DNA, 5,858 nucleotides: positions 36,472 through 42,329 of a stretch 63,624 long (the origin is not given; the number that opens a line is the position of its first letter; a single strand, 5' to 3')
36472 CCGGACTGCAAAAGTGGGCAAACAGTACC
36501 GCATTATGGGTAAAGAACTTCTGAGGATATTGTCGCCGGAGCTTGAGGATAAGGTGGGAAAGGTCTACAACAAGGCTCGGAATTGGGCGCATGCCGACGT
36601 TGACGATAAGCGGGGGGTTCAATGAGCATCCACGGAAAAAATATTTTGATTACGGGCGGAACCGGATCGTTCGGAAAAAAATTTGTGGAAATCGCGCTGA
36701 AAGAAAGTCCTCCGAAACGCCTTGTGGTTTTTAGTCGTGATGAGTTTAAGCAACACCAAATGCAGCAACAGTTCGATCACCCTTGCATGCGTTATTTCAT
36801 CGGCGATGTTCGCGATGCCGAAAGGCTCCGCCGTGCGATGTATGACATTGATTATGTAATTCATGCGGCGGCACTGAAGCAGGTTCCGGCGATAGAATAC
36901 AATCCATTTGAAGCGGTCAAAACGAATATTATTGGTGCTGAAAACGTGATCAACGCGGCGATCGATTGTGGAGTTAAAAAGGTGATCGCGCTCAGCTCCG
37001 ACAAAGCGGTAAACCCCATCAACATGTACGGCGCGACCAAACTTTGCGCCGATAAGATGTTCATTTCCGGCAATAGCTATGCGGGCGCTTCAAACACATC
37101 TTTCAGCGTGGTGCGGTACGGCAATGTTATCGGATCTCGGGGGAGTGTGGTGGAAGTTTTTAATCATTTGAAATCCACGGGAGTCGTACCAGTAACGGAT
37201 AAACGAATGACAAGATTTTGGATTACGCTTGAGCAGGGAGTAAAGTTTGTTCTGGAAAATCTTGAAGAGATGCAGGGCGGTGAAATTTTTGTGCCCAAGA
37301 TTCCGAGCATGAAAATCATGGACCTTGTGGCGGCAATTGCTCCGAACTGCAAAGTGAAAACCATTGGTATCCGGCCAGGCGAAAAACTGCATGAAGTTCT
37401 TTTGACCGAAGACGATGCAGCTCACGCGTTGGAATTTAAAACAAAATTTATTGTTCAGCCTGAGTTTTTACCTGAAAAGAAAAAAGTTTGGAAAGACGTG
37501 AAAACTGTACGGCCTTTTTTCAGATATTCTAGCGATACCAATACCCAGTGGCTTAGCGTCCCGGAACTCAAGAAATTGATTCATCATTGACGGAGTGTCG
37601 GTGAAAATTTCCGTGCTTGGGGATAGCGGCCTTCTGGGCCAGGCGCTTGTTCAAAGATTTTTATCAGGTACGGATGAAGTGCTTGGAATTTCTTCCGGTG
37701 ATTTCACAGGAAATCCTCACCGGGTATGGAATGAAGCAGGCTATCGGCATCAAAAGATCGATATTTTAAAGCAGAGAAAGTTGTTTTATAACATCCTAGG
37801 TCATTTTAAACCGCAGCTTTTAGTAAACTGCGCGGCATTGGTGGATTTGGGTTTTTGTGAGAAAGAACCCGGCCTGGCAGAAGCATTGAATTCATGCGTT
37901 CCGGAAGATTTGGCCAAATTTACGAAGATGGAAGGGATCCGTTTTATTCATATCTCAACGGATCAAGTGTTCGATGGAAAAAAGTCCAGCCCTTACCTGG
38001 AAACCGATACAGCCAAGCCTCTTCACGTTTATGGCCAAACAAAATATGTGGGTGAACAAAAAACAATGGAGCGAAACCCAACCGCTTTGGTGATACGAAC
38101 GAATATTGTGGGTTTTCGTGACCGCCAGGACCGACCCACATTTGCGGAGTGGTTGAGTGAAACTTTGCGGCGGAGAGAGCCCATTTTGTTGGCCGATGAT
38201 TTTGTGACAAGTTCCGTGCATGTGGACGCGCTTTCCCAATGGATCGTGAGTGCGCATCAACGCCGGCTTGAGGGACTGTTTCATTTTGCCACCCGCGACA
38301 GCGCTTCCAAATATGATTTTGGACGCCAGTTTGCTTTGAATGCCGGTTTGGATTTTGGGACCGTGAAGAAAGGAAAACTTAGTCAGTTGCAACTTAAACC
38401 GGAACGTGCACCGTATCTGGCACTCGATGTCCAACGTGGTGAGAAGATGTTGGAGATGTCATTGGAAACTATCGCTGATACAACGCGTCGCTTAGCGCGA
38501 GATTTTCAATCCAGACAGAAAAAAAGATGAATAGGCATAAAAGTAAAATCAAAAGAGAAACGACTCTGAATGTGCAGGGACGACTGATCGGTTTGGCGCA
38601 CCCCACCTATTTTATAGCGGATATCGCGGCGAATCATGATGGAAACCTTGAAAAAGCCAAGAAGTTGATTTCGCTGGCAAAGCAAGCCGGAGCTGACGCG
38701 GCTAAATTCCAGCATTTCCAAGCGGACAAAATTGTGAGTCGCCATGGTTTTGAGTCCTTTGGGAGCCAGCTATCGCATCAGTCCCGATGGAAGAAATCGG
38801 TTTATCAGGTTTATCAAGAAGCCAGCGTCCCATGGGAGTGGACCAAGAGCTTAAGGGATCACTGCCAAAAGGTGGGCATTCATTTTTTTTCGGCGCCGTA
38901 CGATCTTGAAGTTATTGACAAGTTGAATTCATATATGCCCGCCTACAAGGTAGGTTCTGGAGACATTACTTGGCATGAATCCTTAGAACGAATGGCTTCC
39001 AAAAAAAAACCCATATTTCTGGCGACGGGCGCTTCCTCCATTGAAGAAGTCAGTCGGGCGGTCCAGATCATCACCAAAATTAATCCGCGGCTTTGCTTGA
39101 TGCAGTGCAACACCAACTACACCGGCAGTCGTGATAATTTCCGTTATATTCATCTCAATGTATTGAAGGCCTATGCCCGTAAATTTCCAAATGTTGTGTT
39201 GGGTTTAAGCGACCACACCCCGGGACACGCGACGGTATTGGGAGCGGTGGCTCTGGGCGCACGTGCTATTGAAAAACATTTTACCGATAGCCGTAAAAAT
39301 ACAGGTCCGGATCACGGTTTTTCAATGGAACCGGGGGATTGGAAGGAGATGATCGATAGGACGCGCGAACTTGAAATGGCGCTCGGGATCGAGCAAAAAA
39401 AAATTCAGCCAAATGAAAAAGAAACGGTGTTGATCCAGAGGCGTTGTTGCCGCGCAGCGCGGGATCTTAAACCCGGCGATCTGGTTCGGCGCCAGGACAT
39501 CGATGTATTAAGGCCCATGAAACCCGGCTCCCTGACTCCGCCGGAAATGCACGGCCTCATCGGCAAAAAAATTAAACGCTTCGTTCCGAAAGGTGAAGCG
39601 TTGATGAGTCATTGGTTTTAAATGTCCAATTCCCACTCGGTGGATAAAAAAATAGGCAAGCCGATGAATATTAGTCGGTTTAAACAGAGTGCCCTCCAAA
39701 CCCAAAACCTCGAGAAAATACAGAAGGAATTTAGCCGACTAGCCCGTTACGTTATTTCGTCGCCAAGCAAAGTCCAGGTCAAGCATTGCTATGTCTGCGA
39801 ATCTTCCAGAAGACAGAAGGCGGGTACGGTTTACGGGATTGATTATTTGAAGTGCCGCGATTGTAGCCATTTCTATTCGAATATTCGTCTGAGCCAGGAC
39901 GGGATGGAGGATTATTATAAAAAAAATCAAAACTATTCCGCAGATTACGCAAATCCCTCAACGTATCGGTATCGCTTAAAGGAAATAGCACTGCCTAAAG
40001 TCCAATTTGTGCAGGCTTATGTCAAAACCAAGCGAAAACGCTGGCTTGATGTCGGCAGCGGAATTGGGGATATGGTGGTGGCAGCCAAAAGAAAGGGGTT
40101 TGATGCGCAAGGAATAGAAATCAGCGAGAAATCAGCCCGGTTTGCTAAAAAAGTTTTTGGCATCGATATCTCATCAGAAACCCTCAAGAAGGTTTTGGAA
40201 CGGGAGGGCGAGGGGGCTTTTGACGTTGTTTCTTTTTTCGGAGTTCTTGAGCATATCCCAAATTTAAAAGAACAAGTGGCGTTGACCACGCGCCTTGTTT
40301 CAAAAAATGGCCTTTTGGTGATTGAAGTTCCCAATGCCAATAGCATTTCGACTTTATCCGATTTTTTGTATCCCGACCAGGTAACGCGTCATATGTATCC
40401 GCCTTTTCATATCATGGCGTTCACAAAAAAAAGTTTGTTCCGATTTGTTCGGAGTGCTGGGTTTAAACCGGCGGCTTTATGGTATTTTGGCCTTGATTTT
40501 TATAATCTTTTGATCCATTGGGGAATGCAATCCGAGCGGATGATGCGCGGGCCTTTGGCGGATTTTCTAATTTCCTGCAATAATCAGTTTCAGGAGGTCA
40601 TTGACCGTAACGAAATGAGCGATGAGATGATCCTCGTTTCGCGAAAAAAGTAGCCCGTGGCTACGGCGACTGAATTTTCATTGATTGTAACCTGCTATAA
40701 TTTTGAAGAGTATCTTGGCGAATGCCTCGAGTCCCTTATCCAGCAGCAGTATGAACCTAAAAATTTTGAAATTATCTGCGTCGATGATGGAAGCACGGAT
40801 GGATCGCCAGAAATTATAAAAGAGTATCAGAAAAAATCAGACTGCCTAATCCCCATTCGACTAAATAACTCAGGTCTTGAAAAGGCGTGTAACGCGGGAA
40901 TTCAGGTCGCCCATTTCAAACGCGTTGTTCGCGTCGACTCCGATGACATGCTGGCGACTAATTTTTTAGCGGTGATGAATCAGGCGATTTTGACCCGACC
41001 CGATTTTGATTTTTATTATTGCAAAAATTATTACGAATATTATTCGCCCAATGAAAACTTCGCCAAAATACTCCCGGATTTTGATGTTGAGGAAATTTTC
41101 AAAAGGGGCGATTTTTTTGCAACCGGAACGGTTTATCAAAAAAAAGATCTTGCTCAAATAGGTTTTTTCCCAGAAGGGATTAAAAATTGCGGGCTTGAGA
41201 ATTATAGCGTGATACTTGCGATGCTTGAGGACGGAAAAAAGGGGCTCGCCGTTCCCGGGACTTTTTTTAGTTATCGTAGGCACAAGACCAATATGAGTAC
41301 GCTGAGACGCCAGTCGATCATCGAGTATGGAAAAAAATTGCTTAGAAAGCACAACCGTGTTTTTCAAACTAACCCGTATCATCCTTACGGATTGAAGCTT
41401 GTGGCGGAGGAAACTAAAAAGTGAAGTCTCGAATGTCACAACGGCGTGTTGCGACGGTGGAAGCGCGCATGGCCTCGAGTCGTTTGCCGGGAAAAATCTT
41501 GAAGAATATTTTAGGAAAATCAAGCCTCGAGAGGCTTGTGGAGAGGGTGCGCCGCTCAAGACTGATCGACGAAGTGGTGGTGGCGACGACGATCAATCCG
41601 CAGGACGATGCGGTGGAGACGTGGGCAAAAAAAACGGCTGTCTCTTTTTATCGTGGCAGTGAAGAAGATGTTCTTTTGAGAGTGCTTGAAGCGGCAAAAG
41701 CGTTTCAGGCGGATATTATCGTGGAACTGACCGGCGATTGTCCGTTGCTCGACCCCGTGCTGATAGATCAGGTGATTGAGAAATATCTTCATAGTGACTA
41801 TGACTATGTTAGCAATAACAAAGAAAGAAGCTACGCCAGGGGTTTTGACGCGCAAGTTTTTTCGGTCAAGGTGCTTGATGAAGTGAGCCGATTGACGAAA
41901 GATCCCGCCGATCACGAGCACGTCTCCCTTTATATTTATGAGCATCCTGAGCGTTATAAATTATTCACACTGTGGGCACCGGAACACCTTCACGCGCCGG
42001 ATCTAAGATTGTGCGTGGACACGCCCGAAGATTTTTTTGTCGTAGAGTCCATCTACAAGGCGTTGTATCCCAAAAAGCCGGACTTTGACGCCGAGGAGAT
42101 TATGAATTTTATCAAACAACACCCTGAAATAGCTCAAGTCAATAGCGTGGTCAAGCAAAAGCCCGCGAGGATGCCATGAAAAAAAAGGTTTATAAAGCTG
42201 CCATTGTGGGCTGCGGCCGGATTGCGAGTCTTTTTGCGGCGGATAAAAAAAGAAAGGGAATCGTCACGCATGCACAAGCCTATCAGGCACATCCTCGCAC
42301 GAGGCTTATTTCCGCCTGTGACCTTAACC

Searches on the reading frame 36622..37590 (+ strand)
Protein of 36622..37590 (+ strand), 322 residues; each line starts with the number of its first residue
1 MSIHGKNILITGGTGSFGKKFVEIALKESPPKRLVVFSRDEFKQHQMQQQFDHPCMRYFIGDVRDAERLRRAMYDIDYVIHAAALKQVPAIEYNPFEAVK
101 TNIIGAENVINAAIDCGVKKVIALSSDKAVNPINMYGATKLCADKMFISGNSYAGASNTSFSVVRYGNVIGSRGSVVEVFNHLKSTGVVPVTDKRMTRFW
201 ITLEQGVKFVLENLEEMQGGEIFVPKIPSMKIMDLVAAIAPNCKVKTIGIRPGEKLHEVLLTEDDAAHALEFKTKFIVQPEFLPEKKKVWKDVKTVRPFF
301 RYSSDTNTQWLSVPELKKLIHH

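Call 8: search_protein_families(library=pfam, proteins=[window:36622-37590:+], max_evalue=0.001)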
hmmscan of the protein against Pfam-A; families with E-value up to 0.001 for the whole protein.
window:36622-37590:+ (322 aa): 10 families
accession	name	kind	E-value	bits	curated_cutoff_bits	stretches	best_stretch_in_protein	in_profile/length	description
PF02719.21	Polysacc_synt_2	-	1.2e-100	337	20.2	1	8-279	1-292/293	Polysaccharide biosynthesis protein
PF01370.27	Epimerase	-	3.3e-22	79.5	20.9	1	8-211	1-222/240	NAD dependent epimerase/dehydratase family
PF01073.25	3Beta_HSD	-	5.6e-16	58.8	22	1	9-137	1-126/280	3-beta hydroxysteroid dehydrogenase/isomerase family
PF16363.11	GDP_Man_Dehyd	-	6.7e-14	52.5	27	1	9-127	1-130/332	GDP-mannose 4,6 dehydratase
PF13460.12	NAD_binding_10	-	6.6e-11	42.9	27.2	1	12-131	1-103/184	NAD(P)H-binding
PF04321.23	RmlD_sub_bind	-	3.2e-10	40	27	1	7-175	2-157/287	RmlD substrate binding domain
PF07993.18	NAD_binding_4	-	1.8e-08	34.3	20.1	0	67-132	80-142/258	Male sterility protein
PF05368.20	NmrA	-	1.3e-06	28.7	27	1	6-122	3-103/298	NmrA-like family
PF08659.16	KR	-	8.6e-05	23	22.6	1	8-126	3-136/180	KR domain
PF00106.31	adh_short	-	0.00027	20.9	26.6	1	6-146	1-159/195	short chain dehydrogenase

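Call 9: search_protein_families(library=ncbifam, proteins=[window:36622-37590:+], max_evalue=0.00001)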
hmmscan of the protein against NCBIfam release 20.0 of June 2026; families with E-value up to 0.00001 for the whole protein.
window:36622-37590:+ (322 aa): 15 families
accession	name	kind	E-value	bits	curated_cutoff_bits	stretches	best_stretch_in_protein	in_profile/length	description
TIGR03589.1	PseB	equivalog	4.3e-152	505.7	407.75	1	4-319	3-323/324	UDP-N-acetylglucosamine 4,6-dehydratase (inverting)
TIGR04130.1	FnlA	equivalog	2.1e-71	240.6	730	1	4-320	3-325/337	UDP-N-acetylglucosamine 4,6-dehydratase/5-epimerase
TIGR04180.1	EDH_00030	hypoth_equivalog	2e-18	66.5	475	1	8-179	1-185/297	NAD-dependent 4,6-dehydratase LegB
TIGR01179.1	galE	equivalog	5e-13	48.6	262.3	1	7-174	1-181/332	UDP-glucose 4-epimerase GalE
NF041293.1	G6PDh_Azf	equivalog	2.4e-12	46.8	400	1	6-132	3-121/252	NAD-dependent glucose-6-phosphate dehydrogenase Azf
TIGR01181.1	dTDP_gluc_dehyt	equivalog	1.6e-11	43.9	365.1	1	7-133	1-132/321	dTDP-glucose 4,6-dehydratase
TIGR03466.1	HpnA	hypoth_equivalog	2.8e-11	42.9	367.65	1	7-129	2-116/327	hopanoid-associated sugar epimerase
TIGR02622.1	CDP_4_6_dhtase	equivalog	4.6e-11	42.4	278.45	1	5-143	4-161/352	CDP-glucose 4,6-dehydratase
TIGR01214.1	rmlD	equivalog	8e-10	38.3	224.05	1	8-174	2-155/285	dTDP-4-dehydrorhamnose reductase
TIGR02197.1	heptose_epim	equivalog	3.9e-09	36.1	274.6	1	8-173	1-174/316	ADP-glyceromanno-heptose 6-epimerase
NF042422.1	oxyalk_red_OleD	equivalog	3.9e-08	33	580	1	7-127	2-111/329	2-alkyl-3-oxoalkanoate reductase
NF052578.1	StrlDmthSdmBMthl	equivalog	4.5e-08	33.2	600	1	8-139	3-125/328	sterol demethylase protein SdmB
NF042423.1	oxyalk_red_Shew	equivalog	3.6e-07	29.6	580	1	5-125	8-117/331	2-alkyl-3-oxoalkanoate reductase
NF007956.0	PRK10675.1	subfamily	2.6e-06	26.8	394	1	8-127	3-125/338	UDP-glucose 4-epimerase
NF011728.1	PRK15181.1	equivalog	6.9e-06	25.3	760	1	58-122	73-137/348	Vi polysaccharide biosynthesis UDP-N-acetylglucosaminuronic acid C-4 epimerase TviC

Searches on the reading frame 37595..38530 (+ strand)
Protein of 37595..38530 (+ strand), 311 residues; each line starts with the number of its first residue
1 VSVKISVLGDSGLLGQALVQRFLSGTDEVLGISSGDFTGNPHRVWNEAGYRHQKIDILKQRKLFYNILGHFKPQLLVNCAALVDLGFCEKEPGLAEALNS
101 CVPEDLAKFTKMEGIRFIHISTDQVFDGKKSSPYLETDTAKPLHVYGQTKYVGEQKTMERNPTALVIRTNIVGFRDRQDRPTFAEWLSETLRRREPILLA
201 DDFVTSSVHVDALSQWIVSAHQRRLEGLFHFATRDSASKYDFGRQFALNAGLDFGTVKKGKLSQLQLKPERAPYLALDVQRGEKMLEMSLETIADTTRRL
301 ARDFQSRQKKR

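Call 8: search_protein_families(library=pfam, proteins=[window:37595-38530:+], max_evalue=0.001)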
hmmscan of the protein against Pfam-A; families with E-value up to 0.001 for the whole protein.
window:37595-38530:+ (311 aa): 3 families
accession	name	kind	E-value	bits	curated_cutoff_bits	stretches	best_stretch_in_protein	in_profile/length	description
PF04321.23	RmlD_sub_bind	-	1.2e-44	153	27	1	4-299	2-280/287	RmlD substrate binding domain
PF01370.27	Epimerase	-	1.1e-13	51.6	20.9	1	5-175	1-176/240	NAD dependent epimerase/dehydratase family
PF16363.11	GDP_Man_Dehyd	-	4.6e-07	30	27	1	7-159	2-166/332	GDP-mannose 4,6 dehydratase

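Call 9: search_protein_families(library=ncbifam, proteins=[window:37595-38530:+], max_evalue=0.00001)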
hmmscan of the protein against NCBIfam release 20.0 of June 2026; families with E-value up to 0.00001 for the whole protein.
window:37595-38530:+ (311 aa): 3 families
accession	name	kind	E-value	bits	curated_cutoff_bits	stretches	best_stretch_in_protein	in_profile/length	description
TIGR01214.1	rmlD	equivalog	6.6e-47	160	224.05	1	4-292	1-273/285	dTDP-4-dehydrorhamnose reductase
NF007440.0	PRK09987.1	equivalog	6.8e-21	74.8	308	1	69-243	51-227/299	dTDP-4-dehydrorhamnose reductase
TIGR01181.1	dTDP_gluc_dehyt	equivalog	2.4e-06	26.8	365.1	1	5-151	2-156/321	dTDP-glucose 4,6-dehydratase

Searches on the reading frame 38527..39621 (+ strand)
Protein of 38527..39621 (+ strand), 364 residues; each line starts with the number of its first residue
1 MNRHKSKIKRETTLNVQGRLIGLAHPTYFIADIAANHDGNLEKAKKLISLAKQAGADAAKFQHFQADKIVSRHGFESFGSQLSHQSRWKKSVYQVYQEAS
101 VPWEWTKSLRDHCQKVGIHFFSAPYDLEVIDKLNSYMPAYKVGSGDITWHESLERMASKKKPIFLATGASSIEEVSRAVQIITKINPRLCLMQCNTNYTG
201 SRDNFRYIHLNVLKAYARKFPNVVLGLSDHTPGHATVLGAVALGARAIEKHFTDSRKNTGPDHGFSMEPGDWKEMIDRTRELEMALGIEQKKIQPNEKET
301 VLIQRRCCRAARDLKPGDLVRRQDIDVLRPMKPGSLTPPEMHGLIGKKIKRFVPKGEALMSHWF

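Call 9: search_protein_families(library=ncbifam, proteins=[window:38527-39621:+], max_evalue=0.00001)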
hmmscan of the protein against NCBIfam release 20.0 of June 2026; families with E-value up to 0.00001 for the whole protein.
window:38527-39621:+ (364 aa): 2 families
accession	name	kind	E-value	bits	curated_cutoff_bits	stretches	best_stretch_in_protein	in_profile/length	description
TIGR03569.1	NeuB_NnaB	equivalog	1.3e-77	261.1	399.65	1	27-358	1-328/329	N-acetylneuraminate synthase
TIGR03586.1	PseI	equivalog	1.7e-75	254.2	340.25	1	27-359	2-327/327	pseudaminic acid synthase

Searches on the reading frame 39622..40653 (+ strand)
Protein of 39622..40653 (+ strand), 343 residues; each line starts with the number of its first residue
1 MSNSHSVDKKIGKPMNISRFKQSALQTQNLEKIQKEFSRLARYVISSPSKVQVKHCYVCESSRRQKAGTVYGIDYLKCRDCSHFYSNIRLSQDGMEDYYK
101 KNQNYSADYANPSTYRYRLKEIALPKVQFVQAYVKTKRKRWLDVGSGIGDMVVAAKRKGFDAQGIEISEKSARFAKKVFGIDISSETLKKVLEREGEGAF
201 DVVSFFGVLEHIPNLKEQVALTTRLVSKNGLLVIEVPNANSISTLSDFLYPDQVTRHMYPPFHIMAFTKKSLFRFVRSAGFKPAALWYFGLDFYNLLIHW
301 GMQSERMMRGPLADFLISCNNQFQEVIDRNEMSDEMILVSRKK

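Call 9: search_protein_families(library=ncbifam, proteins=[window:39622-40653:+], max_evalue=0.00001)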
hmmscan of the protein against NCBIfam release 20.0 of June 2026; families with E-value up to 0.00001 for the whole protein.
window:39622-40653:+ (343 aa): 1 family
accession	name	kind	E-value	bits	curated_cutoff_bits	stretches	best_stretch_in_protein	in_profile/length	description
TIGR01983.1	UbiG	equivalog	3.1e-12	46.3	102.95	1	115-260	18-177/228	bifunctional 2-polyprenyl-6-hydroxyphenol methylase/3-demethylubiquinol 3-O-methyltransferase UbiG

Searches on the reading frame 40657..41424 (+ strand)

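Call 9: search_protein_families(library=ncbifam, proteins=[window:40657-41424:+], max_evalue=0.00001)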
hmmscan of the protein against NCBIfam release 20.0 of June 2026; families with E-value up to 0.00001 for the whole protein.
window:40657-41424:+ (255 aa): 16 families
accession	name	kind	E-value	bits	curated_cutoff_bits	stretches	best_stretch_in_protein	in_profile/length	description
NF007482.0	PRK10073.1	equivalog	8.4e-23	80.9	423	1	2-140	3-137/334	glycosyltransferase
TIGR03937.1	PgaC_IcaA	equivalog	5.6e-18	65.1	422.3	1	5-116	45-155/407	poly-beta-1,6-N-acetyl-D-glucosamine synthase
NF041875.1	EPS_EpsD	equivalog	7.1e-16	58.5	370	1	8-106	2-99/325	exopolysaccharide biosynthesis glycosyltransferase EpsD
TIGR03111.1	glyc2_xrt_Gpos1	hypoth_equivalog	8.4e-14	51.2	363.95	1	6-109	50-154/439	TIGR03111 family XrtG-associated glycosyltransferase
NF053739.1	GlytfEpsEBac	equivalog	1.1e-13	50.8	450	1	7-210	3-206/265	glycosyltransferase EpsE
NF047683.1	TeichurnBiosyTuaG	equivalog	3e-13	50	400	1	5-106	6-106/252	teichuronic acid biosynthesis protein TuaG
NF038302.1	EPS_HpsE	equivalog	4.9e-12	45.4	300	1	6-146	2-147/307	hormogonium polysaccharide biosynthesis glycosyltransferase HpsE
NF038299.1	EPS_HpsN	equivalog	1.1e-08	34.4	425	1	7-117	3-112/317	hormogonium polysaccharide biosynthesis glycosyltransferase HpsN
NF050050.1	ProtGlycPglI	equivalog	1.2e-08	34.7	500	1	6-107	3-104/306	GalNAc(5)-diNAcBac-PP-undecaprenol beta-1,3-glucosyltransferase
TIGR04242.1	nodulat_NodC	equivalog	3.1e-08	33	550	1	8-105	51-150/395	chitooligosaccharide synthase NodC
NF041394.1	GtaseAglG_Halo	equivalog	5.3e-08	32.5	440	1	7-102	3-98/304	glucosyl-dolichyl phosphate glucuronosyltransferase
NF007986.1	PRK10714.1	equivalog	5.4e-07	28.9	529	1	6-96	7-100/316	undecaprenyl-phosphate 4-deoxy-4-formamido-L-arabinose transferase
TIGR04283.1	glyco_like_mftF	equivalog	1.1e-06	28.4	182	1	8-111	2-97/221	TIGR04283 family arsenosugar biosynthesis glycosyltransferase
TIGR03965.1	mycofact_glyco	equivalog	2.7e-06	26.5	280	1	6-107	75-175/467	mycofactocin biosynthesis glycosyltransferase MftF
TIGR03469.1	HpnB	hypoth_equivalog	4.9e-06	25.8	379.25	1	9-62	48-100/386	hopene-associated glycosyltransferase HpnB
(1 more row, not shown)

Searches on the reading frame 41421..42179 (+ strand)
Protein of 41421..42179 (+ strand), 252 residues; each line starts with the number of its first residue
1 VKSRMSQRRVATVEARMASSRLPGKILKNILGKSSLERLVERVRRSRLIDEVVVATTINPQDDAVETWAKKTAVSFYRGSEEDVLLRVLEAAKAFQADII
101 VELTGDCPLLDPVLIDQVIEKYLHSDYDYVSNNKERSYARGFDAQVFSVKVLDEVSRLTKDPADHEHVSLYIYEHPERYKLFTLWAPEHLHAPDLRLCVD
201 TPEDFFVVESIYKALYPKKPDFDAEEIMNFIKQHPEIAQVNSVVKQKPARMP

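Call 3: search_protein_families(library=pfam, proteins=[window:41421-42179:+], max_evalue=0.001)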
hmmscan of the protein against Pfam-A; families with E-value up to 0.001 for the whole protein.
window:41421-42179:+ (252 aa): 2 families
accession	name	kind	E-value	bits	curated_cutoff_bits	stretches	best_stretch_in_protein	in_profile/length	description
PF02348.25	CTP_transf_3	-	1.4e-30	107.2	22.6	1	12-209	3-203/217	Cytidylyltransferase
PF12804.13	NTP_transf_3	-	1.1e-07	32.6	27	1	24-161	15-147/160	MobA-like NTP transferase domain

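Call 4: search_protein_families(library=ncbifam, proteins=[window:41421-42179:+], max_evalue=0.001)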
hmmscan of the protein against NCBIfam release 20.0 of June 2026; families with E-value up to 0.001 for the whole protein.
window:41421-42179:+ (252 aa): 10 families
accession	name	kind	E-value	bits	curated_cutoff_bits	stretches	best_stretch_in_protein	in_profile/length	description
NF009905.0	PRK13368.1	subfamily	1.2e-20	73.9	255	1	10-135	4-127/243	3-deoxy-manno-octulosonate cytidylyltransferase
NF003952.0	PRK05450.1-5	subfamily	2.3e-19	69.5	193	1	10-127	4-121/250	3-deoxy-manno-octulosonate cytidylyltransferase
NF003950.0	PRK05450.1-3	subfamily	1.7e-16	60.3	234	1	10-125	4-120/248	3-deoxy-manno-octulosonate cytidylyltransferase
TIGR00466.1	kdsB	equivalog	1e-13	51.2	155.2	1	13-125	7-119/241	3-deoxy-manno-octulosonate cytidylyltransferase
NF003948.0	PRK05450.1-1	equivalog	5.8e-13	48.6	281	1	8-131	5-129/248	3-deoxy-manno-octulosonate cytidylyltransferase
TIGR04321.1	spiroSPASM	subfamily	1.6e-09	37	250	1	30-239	18-227/510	spiro-SPASM protein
TIGR03584.1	PseF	equivalog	5.2e-05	23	205.7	1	10-58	1-49/222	pseudaminic acid cytidylyltransferase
NF001457.0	PRK00317.1-3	equivalog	0.00012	21.7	164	1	25-156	19-146/200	molybdenum cofactor guanylyltransferase MobA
NF010940.0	PRK14360.1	equivalog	0.0005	18.7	602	1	15-126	13-123/452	bifunctional UDP-N-acetylglucosamine diphosphorylase/glucosamine-1-phosphate N-acetyltransferase GlmU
TIGR03310.1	matur_MocA_YgfJ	equivalog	0.00062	19.8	186.45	1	19-133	10-126/188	molybdenum cofactor cytidylyltransferase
